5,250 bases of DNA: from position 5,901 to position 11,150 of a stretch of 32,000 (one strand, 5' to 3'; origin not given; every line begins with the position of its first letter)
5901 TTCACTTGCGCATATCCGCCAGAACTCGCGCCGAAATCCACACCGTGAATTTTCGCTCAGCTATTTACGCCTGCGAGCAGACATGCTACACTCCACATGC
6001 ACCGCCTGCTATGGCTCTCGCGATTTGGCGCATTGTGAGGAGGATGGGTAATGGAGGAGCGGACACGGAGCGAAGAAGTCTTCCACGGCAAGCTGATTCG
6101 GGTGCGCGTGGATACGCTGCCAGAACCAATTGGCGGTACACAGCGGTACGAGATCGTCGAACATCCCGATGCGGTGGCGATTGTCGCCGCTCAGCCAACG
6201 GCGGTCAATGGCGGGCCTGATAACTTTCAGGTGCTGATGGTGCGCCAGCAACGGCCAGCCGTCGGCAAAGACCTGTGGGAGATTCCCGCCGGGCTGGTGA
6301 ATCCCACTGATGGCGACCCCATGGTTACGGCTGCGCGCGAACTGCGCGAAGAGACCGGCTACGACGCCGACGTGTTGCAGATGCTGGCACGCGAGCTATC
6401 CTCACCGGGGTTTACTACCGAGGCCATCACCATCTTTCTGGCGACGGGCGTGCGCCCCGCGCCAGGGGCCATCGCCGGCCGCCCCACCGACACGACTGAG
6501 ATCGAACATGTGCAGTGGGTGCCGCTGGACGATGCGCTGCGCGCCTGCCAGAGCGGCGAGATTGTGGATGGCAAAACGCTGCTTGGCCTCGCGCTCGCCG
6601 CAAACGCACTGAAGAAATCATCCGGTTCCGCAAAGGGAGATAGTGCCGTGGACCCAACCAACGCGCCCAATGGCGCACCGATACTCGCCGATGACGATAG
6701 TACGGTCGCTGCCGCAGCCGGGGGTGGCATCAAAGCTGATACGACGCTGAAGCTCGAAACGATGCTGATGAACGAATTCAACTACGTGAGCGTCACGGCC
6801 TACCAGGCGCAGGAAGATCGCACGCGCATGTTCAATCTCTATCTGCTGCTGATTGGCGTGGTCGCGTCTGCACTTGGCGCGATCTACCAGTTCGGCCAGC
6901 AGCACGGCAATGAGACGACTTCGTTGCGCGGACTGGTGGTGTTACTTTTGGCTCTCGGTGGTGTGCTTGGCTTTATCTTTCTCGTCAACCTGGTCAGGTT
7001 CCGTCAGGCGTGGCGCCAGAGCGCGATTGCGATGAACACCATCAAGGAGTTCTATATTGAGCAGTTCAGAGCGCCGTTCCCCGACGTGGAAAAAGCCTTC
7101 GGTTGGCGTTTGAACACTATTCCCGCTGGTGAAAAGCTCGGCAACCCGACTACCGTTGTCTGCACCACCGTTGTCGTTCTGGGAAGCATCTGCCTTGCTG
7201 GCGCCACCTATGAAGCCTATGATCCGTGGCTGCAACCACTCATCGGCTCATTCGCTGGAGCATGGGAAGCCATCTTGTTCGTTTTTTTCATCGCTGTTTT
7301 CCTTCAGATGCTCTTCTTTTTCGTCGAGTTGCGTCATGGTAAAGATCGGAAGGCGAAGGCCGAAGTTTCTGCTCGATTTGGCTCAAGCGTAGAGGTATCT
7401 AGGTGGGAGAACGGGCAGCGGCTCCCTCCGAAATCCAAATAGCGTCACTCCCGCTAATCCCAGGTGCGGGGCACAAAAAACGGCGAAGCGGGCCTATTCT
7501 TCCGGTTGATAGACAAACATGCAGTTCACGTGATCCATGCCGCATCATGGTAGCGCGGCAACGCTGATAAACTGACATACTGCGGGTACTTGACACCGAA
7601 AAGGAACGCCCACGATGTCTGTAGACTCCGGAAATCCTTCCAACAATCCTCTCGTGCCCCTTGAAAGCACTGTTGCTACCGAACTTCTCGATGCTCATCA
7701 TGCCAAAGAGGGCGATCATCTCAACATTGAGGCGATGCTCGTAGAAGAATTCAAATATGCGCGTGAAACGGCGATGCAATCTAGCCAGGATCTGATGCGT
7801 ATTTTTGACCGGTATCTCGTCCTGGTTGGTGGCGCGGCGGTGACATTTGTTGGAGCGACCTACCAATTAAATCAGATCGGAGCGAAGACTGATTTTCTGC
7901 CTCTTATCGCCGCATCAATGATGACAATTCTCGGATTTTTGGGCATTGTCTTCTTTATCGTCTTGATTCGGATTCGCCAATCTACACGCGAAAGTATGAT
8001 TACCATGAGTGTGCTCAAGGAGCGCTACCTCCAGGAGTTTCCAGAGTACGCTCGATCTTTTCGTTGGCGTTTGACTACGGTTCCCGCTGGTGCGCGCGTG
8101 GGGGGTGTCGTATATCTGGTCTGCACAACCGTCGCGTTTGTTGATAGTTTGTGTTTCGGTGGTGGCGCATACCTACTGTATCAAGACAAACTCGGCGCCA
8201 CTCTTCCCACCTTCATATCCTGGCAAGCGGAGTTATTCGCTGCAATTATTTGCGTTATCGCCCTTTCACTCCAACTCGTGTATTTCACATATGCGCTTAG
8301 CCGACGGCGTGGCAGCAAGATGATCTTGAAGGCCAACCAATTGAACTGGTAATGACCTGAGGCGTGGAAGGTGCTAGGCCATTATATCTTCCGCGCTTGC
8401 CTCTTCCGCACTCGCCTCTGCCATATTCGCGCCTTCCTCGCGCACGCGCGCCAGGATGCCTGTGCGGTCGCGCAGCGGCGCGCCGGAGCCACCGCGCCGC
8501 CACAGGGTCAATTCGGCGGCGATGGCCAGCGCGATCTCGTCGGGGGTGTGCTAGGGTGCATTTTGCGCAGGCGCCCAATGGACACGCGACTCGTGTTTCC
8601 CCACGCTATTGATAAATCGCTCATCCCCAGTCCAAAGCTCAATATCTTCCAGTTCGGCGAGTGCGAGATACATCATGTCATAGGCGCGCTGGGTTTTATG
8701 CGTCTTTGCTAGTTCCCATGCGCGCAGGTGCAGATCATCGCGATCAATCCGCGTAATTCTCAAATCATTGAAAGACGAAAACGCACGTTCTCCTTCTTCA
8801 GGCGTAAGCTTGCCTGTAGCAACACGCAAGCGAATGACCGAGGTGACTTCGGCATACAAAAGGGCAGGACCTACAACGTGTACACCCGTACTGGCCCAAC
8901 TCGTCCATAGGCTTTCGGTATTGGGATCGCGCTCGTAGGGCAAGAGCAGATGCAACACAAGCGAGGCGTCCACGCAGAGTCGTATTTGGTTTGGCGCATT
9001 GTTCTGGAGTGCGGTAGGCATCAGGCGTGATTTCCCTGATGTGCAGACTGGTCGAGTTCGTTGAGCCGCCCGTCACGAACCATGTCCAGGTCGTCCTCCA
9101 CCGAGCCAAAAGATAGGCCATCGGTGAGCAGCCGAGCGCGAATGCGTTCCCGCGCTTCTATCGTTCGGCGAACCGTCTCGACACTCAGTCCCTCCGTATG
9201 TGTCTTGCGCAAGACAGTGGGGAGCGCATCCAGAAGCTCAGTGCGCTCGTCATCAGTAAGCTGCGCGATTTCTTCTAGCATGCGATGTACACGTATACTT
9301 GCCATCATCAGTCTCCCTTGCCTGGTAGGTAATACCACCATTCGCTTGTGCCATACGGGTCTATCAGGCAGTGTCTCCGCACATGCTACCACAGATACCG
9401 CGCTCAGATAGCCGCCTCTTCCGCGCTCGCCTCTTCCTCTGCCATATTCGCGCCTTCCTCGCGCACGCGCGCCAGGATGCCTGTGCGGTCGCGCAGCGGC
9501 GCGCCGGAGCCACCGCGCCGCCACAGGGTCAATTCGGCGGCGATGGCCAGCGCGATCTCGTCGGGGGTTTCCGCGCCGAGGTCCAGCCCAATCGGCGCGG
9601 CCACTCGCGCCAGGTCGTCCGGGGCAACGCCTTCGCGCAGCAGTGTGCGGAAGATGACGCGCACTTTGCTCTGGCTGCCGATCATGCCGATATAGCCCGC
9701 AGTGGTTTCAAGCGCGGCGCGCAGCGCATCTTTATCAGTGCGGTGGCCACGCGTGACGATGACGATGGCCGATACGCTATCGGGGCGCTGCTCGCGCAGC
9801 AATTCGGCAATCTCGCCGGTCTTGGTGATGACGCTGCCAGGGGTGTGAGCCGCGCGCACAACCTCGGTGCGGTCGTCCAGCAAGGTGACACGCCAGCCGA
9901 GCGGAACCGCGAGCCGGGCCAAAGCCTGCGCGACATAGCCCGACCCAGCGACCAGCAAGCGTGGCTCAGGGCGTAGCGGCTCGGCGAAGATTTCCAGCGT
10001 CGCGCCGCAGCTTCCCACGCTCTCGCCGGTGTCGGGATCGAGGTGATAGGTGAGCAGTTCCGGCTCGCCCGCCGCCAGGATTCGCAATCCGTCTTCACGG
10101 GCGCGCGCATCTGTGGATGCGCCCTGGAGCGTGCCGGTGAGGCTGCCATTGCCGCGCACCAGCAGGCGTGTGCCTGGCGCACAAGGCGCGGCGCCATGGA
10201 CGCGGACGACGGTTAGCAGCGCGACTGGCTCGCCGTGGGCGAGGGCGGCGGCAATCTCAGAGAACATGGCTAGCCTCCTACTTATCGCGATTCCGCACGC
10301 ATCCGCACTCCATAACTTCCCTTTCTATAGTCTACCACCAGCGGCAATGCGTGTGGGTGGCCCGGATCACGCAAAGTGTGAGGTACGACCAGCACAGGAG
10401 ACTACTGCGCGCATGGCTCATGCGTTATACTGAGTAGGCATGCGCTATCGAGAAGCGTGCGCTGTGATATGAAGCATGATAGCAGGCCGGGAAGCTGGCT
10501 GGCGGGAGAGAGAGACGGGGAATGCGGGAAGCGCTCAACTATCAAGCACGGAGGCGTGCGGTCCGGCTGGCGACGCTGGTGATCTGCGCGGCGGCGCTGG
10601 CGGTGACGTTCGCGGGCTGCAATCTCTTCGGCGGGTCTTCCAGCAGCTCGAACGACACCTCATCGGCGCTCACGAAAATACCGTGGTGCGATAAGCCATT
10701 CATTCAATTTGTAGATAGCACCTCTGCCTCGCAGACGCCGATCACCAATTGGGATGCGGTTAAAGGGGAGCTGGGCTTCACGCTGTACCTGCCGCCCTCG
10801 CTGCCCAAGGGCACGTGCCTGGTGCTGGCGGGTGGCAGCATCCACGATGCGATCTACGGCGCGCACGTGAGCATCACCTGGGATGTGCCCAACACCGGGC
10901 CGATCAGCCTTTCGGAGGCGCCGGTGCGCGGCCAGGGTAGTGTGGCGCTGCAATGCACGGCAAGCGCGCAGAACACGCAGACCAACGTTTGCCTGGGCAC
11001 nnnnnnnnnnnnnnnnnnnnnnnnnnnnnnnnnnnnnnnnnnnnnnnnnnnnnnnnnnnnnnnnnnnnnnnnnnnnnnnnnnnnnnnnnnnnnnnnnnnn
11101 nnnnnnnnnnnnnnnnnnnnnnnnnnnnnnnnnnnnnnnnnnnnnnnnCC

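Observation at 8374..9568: vapBC cassette bracketed by 132-bp perfect direct repeats that duplicate the 3' end of the xdhC-family gene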

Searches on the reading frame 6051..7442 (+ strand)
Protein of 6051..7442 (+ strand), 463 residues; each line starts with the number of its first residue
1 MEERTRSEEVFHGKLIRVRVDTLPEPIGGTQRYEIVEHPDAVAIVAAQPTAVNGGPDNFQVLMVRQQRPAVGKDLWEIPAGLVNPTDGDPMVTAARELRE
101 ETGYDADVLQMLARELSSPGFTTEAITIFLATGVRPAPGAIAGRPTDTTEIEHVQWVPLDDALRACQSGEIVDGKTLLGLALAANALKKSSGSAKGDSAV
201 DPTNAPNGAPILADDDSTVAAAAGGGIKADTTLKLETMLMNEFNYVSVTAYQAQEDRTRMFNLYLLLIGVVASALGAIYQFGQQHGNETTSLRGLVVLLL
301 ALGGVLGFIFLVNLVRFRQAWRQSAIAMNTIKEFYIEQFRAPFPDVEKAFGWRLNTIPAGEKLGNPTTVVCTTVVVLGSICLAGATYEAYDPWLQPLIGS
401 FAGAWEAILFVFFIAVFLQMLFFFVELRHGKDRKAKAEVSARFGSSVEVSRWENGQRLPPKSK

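Call 7: search_protein_families(library=pfam, proteins=[window:6051-7442:+], max_evalue=0.01)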
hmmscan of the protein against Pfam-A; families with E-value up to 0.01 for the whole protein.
window:6051-7442:+ (463 aa): 2 families
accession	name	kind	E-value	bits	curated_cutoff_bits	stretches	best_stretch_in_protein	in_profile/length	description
PF00293.34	NUDIX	-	2.2e-17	63.7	21.1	1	60-164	16-120/134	NUDIX domain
PF00335.26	Tetraspanin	-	0.0019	18.3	32.1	0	260-330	7-78/225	Tetraspanin family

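Call 8: search_protein_families(library=ncbifam, proteins=[window:6051-7442:+], max_evalue=0.01)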
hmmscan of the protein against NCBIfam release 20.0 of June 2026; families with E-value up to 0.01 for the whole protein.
window:6051-7442:+ (463 aa): 9 families
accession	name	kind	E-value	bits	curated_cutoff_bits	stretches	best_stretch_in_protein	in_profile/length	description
NF008736.0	PRK11762.1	equivalog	2.1e-10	40.4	169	1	57-190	57-184/186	ADP compounds hydrolase NudE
NF011585.0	PRK15009.1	equivalog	5.9e-10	39.1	234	1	74-181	79-182/191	GDP-mannose pyrophosphatase NudK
TIGR00052.1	TIGR00052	subfamily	7.8e-10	38.6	79.55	1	30-182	35-185/188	nudix-type nucleoside diphosphatase, YffH/AdpP family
NF052459.1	OxoGTPPhMutT1Mycb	equivalog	6.8e-07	28.7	475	1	73-166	28-113/292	8-oxo-(d)GTP phosphatase MutT1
NF041652.1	Nud_hyd_Dein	equivalog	4.8e-06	26.9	200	1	60-171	26-136/152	Nudix hydrolase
NF050029.2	TransRepNtr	equivalog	0.00052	19.6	400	1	58-181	35-152/245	ADPR responsive transcriptional repressor NtrR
NF003788.0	PRK05379.1-5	equivalog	0.0026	17.1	354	1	43-105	212-268/351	bifunctional nicotinamide-nucleotide adenylyltransferase/Nudix hydroxylase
NF003787.0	PRK05379.1-4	equivalog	0.0028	16.7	449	1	42-105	206-263/346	bifunctional nicotinamide-nucleotide adenylyltransferase/Nudix hydroxylase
NF006961.0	PRK09438.1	equivalog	0.0089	15.5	103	0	59-109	20-66/151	dihydroneopterin triphosphate diphosphatase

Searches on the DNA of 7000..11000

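Call 36: search_rna_families(source=window, start=7000, end=11000, threshold=evalue, max_evalue=1)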
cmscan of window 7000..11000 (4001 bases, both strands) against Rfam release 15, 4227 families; matches with E-value up to 1: 1.
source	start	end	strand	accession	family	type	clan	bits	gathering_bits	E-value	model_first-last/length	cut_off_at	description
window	7832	7911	-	RF01129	sR44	Gene; snRNA; snoRNA; CD-box;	-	17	45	0.7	1-55/55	no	Small nucleolar RNA sR44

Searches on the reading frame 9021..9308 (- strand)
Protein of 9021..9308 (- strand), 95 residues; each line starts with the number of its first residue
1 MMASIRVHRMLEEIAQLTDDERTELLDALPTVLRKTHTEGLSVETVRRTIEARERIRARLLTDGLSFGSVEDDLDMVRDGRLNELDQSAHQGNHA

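Call 7: search_protein_families(library=pfam, proteins=[window:9021-9308:-], max_evalue=0.01)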
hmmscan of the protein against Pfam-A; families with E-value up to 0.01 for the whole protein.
window:9021-9308:- (95 aa): 0 families

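Call 8: search_protein_families(library=ncbifam, proteins=[window:9021-9308:-], max_evalue=0.01)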
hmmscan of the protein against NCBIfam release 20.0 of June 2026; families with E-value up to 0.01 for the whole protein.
window:9021-9308:- (95 aa): 1 family
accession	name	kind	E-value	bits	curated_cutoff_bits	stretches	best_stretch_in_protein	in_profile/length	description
NF047401.1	TA_anti_VapB15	equivalog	0.0033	17.6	80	0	5-52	4-60/66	type II toxin-antitoxin system VapB15 family antitoxin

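Call 53: search_solved_structures(query=A4, max_evalue=1)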
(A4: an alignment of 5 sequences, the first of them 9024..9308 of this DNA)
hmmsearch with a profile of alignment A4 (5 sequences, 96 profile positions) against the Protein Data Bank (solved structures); distinct sequences matched with E-value up to 1: 5.
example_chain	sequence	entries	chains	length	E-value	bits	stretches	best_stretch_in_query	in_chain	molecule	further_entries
8qad_A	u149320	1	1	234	0.0043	20.5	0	7-39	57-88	sc-apCC-6-LLIA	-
1yyb_A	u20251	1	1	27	0.16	15.5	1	68-88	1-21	Programmed cell death protein 5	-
8c26_B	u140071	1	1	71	0.22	15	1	7-45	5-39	Antitoxin ParD2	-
9sob_I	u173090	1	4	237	0.63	13.6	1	21-73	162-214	NUP58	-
3fxd_A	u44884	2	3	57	0.77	13.3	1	15-65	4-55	Protein IcmQ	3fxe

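Call 54: search_protein_families(library=padloc, proteins=[window:9021-9308:-], max_evalue=0.01)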
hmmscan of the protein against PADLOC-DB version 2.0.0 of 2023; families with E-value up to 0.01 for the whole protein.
window:9021-9308:- (95 aa): 0 families
